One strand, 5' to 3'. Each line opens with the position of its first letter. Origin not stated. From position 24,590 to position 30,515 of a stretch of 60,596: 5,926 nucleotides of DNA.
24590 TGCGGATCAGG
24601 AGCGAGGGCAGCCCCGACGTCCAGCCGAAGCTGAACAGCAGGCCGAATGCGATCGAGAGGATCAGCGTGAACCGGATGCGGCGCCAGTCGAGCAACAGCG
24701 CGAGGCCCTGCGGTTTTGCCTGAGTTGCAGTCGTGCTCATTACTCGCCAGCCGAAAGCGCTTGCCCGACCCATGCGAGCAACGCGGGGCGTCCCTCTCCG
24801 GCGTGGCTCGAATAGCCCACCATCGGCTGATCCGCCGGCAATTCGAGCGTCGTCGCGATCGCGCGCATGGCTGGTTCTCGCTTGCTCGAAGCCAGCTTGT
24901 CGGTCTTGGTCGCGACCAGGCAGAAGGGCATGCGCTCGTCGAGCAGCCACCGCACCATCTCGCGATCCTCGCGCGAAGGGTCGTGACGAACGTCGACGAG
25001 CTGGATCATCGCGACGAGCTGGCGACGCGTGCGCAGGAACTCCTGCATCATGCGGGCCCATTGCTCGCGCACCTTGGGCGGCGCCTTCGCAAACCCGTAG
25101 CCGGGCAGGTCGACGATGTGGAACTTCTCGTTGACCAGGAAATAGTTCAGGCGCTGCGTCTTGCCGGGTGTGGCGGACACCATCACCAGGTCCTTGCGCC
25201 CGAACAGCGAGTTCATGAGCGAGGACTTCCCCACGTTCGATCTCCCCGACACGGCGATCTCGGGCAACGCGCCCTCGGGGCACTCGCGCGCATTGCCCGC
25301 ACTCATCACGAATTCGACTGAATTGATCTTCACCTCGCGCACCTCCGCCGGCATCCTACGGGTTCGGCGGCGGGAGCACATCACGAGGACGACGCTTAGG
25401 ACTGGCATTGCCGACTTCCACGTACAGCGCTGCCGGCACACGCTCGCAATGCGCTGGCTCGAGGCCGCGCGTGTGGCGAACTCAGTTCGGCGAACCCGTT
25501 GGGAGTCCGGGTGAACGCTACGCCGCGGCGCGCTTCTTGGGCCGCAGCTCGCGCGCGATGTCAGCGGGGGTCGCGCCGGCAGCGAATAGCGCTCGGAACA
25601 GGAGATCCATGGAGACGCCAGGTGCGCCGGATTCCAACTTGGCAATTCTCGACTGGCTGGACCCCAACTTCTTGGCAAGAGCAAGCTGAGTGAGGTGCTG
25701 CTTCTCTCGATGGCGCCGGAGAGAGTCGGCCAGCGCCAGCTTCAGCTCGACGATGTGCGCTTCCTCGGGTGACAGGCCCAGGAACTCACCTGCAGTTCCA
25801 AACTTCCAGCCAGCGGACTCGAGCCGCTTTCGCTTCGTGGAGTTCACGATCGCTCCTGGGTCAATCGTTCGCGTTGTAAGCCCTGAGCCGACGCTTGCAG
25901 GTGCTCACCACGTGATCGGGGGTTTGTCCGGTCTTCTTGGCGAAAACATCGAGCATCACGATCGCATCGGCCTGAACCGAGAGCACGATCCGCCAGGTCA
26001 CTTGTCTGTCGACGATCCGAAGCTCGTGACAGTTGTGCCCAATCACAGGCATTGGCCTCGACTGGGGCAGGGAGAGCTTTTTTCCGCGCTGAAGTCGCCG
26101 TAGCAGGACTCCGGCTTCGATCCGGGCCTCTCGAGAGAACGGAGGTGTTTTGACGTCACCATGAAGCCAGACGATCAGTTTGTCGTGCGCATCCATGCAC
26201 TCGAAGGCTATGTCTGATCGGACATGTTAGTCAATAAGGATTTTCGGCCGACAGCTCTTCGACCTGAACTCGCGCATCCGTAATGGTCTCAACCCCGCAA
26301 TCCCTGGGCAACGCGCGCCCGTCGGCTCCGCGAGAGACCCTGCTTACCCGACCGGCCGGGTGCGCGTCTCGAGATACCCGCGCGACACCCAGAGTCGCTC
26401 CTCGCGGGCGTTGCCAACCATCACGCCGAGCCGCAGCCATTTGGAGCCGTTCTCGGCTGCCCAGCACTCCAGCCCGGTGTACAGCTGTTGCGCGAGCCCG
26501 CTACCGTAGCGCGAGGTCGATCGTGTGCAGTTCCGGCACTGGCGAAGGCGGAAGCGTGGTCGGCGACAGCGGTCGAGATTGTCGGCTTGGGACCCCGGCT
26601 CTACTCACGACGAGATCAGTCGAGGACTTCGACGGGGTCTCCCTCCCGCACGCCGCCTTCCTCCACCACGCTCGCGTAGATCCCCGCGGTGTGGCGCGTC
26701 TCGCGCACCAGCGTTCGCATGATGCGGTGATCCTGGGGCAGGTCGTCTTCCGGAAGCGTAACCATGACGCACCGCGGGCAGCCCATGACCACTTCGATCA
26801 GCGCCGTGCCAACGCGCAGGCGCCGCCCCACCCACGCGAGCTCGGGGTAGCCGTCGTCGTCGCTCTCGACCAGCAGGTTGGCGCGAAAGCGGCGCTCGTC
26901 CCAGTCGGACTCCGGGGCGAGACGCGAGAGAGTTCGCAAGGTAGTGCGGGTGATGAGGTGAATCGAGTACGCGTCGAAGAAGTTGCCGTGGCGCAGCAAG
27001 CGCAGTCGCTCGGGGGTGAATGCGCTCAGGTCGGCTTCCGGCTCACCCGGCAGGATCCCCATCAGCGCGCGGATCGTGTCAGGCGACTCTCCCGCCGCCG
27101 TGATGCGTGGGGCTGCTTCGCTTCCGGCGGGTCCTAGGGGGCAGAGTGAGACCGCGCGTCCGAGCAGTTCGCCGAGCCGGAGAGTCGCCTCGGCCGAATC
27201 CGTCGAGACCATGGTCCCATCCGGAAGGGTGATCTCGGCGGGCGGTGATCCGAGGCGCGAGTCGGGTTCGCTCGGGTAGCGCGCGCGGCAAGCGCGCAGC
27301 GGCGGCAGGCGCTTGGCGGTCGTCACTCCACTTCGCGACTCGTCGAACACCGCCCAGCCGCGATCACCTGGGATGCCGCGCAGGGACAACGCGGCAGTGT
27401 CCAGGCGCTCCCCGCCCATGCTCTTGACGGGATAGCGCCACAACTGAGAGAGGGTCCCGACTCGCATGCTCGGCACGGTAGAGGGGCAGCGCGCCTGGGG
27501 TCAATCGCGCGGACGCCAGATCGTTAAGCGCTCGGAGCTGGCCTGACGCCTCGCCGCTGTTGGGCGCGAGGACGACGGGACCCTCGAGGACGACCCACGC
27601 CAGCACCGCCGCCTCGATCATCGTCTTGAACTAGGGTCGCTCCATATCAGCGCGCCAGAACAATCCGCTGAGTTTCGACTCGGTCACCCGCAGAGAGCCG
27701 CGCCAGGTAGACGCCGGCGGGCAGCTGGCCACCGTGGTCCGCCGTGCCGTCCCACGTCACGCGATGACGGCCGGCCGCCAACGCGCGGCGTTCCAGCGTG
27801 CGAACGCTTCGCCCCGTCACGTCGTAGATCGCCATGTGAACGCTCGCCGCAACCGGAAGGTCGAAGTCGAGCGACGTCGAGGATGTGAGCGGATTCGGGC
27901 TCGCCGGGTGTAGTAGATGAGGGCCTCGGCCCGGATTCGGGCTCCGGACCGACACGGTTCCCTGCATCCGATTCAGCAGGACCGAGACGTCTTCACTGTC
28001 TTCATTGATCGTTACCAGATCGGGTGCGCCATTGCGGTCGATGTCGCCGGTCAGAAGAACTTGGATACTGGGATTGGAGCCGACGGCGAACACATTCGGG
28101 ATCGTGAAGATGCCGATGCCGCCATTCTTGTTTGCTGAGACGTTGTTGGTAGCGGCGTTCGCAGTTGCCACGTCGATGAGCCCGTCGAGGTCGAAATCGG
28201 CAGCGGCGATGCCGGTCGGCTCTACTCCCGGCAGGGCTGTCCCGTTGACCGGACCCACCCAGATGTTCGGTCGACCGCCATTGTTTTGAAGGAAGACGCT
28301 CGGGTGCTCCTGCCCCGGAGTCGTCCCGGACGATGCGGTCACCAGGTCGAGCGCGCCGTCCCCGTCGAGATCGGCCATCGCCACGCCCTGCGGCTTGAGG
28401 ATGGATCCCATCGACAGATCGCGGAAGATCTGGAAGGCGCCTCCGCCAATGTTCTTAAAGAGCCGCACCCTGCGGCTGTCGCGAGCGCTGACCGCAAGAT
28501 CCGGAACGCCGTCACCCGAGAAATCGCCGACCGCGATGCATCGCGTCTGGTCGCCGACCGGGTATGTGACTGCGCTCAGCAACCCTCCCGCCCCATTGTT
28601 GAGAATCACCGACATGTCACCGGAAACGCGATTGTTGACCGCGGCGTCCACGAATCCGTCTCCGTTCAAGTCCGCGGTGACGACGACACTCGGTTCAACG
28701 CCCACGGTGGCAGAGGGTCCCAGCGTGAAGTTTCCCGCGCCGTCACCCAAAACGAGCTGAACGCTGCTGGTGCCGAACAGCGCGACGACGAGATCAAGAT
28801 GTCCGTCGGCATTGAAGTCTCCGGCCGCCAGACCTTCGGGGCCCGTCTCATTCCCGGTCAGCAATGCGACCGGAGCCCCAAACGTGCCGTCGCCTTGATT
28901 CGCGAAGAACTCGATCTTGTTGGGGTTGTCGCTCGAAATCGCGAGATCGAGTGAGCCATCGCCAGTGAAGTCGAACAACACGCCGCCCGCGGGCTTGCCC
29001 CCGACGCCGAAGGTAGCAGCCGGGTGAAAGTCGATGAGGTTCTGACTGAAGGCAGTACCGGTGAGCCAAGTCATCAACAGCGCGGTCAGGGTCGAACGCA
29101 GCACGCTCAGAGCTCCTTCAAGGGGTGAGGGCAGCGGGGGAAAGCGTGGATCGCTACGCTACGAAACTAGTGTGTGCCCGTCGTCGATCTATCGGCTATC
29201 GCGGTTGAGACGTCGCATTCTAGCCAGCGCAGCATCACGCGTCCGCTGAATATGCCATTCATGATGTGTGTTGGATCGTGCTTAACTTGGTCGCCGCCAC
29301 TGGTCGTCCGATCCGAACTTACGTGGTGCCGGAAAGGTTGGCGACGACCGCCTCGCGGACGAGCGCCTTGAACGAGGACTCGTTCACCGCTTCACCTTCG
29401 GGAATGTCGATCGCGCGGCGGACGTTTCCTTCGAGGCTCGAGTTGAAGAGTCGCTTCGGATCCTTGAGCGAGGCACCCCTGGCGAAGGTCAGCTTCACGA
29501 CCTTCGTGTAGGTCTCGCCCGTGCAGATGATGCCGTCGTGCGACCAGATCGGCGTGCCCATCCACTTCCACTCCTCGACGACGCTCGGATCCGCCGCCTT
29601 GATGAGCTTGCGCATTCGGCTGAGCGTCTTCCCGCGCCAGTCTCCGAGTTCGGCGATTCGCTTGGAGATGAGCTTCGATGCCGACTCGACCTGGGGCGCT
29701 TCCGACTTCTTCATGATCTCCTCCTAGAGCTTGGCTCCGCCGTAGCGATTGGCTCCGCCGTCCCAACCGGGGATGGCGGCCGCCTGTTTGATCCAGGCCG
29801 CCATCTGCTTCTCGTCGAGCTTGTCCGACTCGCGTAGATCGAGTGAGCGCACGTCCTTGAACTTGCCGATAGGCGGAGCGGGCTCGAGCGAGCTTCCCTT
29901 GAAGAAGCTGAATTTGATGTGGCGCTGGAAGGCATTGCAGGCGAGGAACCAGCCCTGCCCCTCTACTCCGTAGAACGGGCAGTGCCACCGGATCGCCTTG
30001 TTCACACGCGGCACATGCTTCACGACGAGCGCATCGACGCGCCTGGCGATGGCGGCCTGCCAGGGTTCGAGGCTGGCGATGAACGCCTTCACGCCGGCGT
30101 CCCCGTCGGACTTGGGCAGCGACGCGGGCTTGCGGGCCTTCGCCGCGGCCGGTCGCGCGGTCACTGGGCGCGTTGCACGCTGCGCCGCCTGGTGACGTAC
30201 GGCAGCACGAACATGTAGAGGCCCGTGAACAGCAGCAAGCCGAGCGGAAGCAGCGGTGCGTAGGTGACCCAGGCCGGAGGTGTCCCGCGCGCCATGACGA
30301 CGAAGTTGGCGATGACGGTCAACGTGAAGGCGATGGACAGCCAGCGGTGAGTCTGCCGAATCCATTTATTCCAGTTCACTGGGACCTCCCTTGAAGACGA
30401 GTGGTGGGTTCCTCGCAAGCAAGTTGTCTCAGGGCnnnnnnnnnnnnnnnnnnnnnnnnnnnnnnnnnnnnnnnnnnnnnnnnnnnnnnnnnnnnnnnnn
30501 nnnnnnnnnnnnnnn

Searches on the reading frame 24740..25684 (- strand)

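Call 45: search_protein_families(library=pfam, proteins=[window:24740-25684:-], max_evalue=0.00001)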
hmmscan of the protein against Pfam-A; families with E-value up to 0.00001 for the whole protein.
window:24740-25684:- (314 aa): 2 families
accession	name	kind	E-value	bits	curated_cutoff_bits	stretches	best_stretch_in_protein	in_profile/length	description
PF01926.29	MMR_HSR1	-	4.3e-20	72.4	21.9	1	142-260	1-113/113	50S ribosome-binding GTPase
PF02421.24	FeoB_N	-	9e-08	32.2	27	1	142-283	2-137/156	Ferrous iron transport protein B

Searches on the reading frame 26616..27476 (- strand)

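Call 45: search_protein_families(library=pfam, proteins=[window:26616-27476:-], max_evalue=0.00001)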
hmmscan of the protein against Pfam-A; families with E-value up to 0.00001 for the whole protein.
window:26616-27476:- (286 aa): 2 families
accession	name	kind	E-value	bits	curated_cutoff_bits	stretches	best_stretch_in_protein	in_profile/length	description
PF03473.23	MOSC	-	4.7e-17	62.6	22.7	1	168-283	8-120/120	MOSC domain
PF03476.21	MOSC_N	-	1.7e-11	44.4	25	1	7-68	2-63/119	MOSC N-terminal beta barrel domain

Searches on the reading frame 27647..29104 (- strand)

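Call 45: search_protein_families(library=pfam, proteins=[window:27647-29104:-], max_evalue=0.00001)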
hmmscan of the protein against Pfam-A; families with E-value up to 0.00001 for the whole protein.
window:27647-29104:- (485 aa): 3 families
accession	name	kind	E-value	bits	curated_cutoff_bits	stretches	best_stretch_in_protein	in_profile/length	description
PF13517.12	FG-GAP_3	-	2.2e-43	147.1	26.9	5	45-107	1-61/61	FG-GAP-like repeat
PF01839.29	FG-GAP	-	7.3e-22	77.2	22.1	0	190-207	5-22/37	FG-GAP repeat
PF13860.13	FlgD_ig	-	9.8e-13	48.3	27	1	408-472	10-75/79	FlgD Ig-like domain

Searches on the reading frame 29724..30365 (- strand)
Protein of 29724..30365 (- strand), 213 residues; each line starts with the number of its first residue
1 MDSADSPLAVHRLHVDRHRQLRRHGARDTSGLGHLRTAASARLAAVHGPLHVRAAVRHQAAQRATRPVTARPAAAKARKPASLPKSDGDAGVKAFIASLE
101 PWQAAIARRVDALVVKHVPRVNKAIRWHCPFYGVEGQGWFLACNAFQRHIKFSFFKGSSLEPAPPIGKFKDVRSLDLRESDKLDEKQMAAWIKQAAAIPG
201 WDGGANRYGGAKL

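Call 45: search_protein_families(library=pfam, proteins=[window:29724-30365:-], max_evalue=0.00001)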
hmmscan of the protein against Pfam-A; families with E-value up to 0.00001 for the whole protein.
window:29724-30365:- (213 aa): 1 family
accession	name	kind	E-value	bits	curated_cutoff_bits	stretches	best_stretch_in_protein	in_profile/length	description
PF08818.16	DUF1801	-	3.9e-14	53.3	27.2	1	104-195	2-84/85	Domain of unknown function (DU1801)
